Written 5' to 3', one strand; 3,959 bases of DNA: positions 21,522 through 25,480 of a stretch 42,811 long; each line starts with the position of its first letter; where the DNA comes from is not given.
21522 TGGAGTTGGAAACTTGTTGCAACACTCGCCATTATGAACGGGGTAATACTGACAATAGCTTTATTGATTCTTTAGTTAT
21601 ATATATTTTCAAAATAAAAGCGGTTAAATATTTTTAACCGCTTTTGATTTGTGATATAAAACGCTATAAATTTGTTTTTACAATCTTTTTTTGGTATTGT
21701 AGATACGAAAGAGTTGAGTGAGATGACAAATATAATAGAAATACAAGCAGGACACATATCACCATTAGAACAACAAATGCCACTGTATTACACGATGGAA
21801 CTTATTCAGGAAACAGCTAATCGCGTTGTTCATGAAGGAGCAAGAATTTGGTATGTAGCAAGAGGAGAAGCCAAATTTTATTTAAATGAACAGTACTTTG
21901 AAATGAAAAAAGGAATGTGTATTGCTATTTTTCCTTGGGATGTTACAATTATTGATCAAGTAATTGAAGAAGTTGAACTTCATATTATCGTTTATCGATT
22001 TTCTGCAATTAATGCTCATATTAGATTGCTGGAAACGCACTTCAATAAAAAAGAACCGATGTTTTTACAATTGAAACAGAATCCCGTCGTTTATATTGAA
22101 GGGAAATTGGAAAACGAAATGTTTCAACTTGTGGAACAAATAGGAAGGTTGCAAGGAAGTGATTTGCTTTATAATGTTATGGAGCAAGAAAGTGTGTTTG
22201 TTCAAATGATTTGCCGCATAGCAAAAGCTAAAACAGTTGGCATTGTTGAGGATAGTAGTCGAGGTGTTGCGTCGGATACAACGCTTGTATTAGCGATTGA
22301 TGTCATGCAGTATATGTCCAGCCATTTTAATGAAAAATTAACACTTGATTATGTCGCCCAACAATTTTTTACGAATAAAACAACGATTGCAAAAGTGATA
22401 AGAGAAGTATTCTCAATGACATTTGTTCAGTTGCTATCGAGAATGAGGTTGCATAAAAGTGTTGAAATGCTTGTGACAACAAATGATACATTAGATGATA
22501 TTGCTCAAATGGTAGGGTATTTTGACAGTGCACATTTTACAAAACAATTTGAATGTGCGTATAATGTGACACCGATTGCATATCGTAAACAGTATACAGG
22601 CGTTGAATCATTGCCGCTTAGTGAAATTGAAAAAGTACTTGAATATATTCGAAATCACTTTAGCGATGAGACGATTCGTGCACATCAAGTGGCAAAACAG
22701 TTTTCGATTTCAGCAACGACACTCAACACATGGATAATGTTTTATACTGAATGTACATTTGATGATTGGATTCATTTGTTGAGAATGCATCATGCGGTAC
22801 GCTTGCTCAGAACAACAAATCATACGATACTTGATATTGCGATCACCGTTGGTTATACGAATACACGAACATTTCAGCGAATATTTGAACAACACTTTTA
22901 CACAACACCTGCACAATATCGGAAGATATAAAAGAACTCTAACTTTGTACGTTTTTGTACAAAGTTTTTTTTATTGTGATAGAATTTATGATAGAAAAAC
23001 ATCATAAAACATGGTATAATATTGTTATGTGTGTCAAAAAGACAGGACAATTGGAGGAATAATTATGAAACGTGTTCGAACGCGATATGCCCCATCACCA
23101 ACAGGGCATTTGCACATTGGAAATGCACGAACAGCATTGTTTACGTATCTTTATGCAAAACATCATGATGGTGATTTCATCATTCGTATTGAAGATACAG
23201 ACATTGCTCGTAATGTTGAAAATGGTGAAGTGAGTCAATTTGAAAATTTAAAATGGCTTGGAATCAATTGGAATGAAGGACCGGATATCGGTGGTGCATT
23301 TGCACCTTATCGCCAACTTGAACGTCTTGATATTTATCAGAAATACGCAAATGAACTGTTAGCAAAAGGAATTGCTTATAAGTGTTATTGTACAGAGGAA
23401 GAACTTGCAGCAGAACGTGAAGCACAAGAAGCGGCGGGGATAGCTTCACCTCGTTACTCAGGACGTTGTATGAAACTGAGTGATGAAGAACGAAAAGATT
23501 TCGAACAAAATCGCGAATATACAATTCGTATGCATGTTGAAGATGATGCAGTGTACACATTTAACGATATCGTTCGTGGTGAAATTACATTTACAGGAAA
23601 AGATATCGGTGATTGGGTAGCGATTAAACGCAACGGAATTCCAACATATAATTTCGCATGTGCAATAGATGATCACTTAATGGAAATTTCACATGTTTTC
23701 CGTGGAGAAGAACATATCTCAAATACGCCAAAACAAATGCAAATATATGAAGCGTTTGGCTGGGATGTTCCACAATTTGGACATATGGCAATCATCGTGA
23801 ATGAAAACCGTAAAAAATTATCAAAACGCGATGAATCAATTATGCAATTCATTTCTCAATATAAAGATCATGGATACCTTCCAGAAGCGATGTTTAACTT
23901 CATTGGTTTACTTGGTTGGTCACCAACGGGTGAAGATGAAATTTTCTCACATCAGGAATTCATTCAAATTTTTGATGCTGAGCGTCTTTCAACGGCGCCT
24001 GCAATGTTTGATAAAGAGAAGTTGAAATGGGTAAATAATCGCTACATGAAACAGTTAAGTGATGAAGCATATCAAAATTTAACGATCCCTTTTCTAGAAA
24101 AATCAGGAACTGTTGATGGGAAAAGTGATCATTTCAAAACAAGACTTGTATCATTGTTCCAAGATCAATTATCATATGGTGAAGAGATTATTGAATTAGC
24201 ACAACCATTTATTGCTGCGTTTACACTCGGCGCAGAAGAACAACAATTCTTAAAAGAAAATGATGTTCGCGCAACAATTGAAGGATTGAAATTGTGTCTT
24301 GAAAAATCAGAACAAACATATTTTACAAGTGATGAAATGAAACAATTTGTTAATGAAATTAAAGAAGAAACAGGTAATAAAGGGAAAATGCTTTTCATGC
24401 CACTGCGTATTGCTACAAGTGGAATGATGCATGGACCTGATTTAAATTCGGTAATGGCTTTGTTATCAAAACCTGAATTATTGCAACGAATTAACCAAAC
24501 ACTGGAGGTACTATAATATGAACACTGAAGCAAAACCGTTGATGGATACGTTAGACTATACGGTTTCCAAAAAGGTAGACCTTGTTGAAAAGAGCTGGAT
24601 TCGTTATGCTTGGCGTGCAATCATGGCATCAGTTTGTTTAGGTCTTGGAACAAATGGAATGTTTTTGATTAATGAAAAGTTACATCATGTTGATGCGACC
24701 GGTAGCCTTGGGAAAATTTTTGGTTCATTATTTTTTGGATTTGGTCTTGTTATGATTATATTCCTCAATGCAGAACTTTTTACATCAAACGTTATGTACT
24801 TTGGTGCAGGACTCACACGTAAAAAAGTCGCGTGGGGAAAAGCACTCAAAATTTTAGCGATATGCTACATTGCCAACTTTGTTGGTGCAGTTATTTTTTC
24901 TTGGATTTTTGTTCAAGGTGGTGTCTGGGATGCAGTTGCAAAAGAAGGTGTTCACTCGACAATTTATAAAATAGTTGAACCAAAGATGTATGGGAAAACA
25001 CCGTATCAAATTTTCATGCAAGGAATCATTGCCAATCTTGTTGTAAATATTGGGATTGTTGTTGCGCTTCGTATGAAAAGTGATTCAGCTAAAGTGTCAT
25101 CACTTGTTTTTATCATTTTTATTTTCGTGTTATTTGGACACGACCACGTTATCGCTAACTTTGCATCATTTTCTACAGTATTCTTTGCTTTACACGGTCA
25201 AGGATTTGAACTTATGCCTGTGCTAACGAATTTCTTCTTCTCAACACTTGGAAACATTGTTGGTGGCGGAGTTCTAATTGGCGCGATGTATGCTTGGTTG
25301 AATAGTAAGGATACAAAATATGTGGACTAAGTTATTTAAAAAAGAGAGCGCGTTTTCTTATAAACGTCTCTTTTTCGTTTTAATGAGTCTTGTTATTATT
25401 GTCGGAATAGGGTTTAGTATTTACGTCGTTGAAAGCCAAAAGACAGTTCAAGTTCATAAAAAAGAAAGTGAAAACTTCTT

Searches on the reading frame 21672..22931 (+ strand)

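Call 19: search_protein_families(library=pfam, proteins=[window:21672-22931:+], max_evalue=0.0001)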
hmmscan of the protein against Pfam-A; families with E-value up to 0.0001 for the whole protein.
window:21672-22931:+ (419 aa): 2 families
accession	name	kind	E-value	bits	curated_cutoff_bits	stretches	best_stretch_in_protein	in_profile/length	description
PF12833.13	HTH_18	-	3.3e-36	123.9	33.6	2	341-418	2-79/80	Helix-turn-helix domain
PF00165.29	HTH_AraC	-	1.1e-20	73.7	26.6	2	269-306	6-42/42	Bacterial regulatory helix-turn-helix proteins, AraC family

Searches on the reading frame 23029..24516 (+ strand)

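Call 19: search_protein_families(library=pfam, proteins=[window:23029-24516:+], max_evalue=0.0001)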
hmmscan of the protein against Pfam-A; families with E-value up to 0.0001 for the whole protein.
window:23029-24516:+ (495 aa): 2 families
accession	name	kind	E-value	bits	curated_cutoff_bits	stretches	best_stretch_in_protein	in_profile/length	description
PF00749.27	tRNA-synt_1c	-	1.7e-121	405.4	23.4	1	16-334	2-314/314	tRNA synthetases class I (E and Q), catalytic domain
PF19269.4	Anticodon_2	-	1.6e-17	64.7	23.6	1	365-491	11-140/141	Anticodon binding domain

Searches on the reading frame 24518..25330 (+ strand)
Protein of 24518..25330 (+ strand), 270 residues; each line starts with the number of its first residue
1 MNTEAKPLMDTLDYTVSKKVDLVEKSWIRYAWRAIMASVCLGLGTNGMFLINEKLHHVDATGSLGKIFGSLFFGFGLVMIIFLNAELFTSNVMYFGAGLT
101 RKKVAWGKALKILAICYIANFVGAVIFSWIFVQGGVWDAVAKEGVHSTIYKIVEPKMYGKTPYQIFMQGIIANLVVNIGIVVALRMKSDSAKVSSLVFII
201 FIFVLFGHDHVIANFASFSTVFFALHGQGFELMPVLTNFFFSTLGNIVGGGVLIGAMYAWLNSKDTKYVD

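Call 19: search_protein_families(library=pfam, proteins=[window:24518-25330:+], max_evalue=0.0001)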
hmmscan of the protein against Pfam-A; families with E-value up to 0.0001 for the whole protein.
window:24518-25330:+ (270 aa): 1 family
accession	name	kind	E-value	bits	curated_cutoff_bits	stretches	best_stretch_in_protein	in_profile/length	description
PF01226.23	Form_Nir_trans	-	3.6e-53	180.8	34.6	1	14-260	5-240/240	Formate/nitrite transporter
